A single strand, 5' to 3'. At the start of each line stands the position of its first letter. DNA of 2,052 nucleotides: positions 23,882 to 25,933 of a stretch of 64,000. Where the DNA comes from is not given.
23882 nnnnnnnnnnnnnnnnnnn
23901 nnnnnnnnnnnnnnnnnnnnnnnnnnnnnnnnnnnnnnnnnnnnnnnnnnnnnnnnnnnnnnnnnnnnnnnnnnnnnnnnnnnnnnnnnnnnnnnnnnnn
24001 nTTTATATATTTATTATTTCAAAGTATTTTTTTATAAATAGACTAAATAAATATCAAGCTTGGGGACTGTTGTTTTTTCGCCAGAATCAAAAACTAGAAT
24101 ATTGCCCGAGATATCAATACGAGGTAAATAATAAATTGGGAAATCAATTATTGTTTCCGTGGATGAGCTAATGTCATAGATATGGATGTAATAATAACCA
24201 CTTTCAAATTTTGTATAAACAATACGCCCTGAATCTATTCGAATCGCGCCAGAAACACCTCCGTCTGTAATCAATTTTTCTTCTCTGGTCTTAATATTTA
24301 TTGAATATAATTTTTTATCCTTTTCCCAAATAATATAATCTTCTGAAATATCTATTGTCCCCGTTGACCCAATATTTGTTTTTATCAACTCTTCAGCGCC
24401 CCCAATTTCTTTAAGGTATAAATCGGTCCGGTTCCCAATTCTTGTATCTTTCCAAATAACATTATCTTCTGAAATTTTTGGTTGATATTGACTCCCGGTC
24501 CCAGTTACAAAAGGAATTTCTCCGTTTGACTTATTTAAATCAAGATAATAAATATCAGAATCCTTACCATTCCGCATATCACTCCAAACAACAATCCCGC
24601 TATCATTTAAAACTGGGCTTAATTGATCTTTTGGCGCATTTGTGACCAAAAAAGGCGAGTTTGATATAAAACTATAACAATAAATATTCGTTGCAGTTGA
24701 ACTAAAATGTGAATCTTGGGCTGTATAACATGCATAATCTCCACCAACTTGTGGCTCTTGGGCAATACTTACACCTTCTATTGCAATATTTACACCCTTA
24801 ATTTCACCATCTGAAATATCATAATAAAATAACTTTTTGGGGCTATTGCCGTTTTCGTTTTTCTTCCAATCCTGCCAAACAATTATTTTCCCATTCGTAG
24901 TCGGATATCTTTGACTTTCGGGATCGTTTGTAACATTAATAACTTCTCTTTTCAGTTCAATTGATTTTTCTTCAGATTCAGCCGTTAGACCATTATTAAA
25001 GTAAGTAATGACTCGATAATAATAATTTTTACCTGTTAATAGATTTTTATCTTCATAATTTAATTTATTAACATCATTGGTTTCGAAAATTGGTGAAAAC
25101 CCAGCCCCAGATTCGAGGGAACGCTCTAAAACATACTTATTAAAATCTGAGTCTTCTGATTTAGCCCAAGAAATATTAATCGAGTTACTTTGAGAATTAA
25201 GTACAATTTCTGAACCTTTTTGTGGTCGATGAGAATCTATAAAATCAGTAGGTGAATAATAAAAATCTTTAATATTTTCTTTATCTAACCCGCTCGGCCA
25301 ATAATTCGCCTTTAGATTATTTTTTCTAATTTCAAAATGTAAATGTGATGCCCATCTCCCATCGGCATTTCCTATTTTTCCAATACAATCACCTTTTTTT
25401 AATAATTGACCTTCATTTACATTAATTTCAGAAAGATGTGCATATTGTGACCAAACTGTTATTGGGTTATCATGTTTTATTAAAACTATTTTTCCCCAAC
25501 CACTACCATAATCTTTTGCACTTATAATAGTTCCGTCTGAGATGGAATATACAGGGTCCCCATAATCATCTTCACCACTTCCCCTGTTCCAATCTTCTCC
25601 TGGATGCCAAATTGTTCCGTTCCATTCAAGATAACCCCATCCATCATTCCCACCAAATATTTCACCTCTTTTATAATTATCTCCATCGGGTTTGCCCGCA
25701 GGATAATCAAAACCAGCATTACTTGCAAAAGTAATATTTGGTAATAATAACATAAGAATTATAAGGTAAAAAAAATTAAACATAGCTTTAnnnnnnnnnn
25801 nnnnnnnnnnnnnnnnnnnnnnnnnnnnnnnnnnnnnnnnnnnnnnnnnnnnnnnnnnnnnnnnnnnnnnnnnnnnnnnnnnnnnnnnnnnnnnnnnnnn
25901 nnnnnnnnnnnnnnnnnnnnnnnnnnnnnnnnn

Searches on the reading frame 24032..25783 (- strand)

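Call 24: search_protein_families(library=pfam, proteins=[window:24032-25783:-], max_evalue=0.001)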
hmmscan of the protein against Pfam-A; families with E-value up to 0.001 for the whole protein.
window:24032-25783:- (583 aa): 2 families
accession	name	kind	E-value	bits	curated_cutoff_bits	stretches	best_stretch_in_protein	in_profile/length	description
PF01551.29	Peptidase_M23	-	2.8e-21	76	28.7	1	74-158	12-93/96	Peptidase family M23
PF00041.27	fn3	-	4.8e-05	23.9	25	1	194-272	8-80/84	Fibronectin type III domain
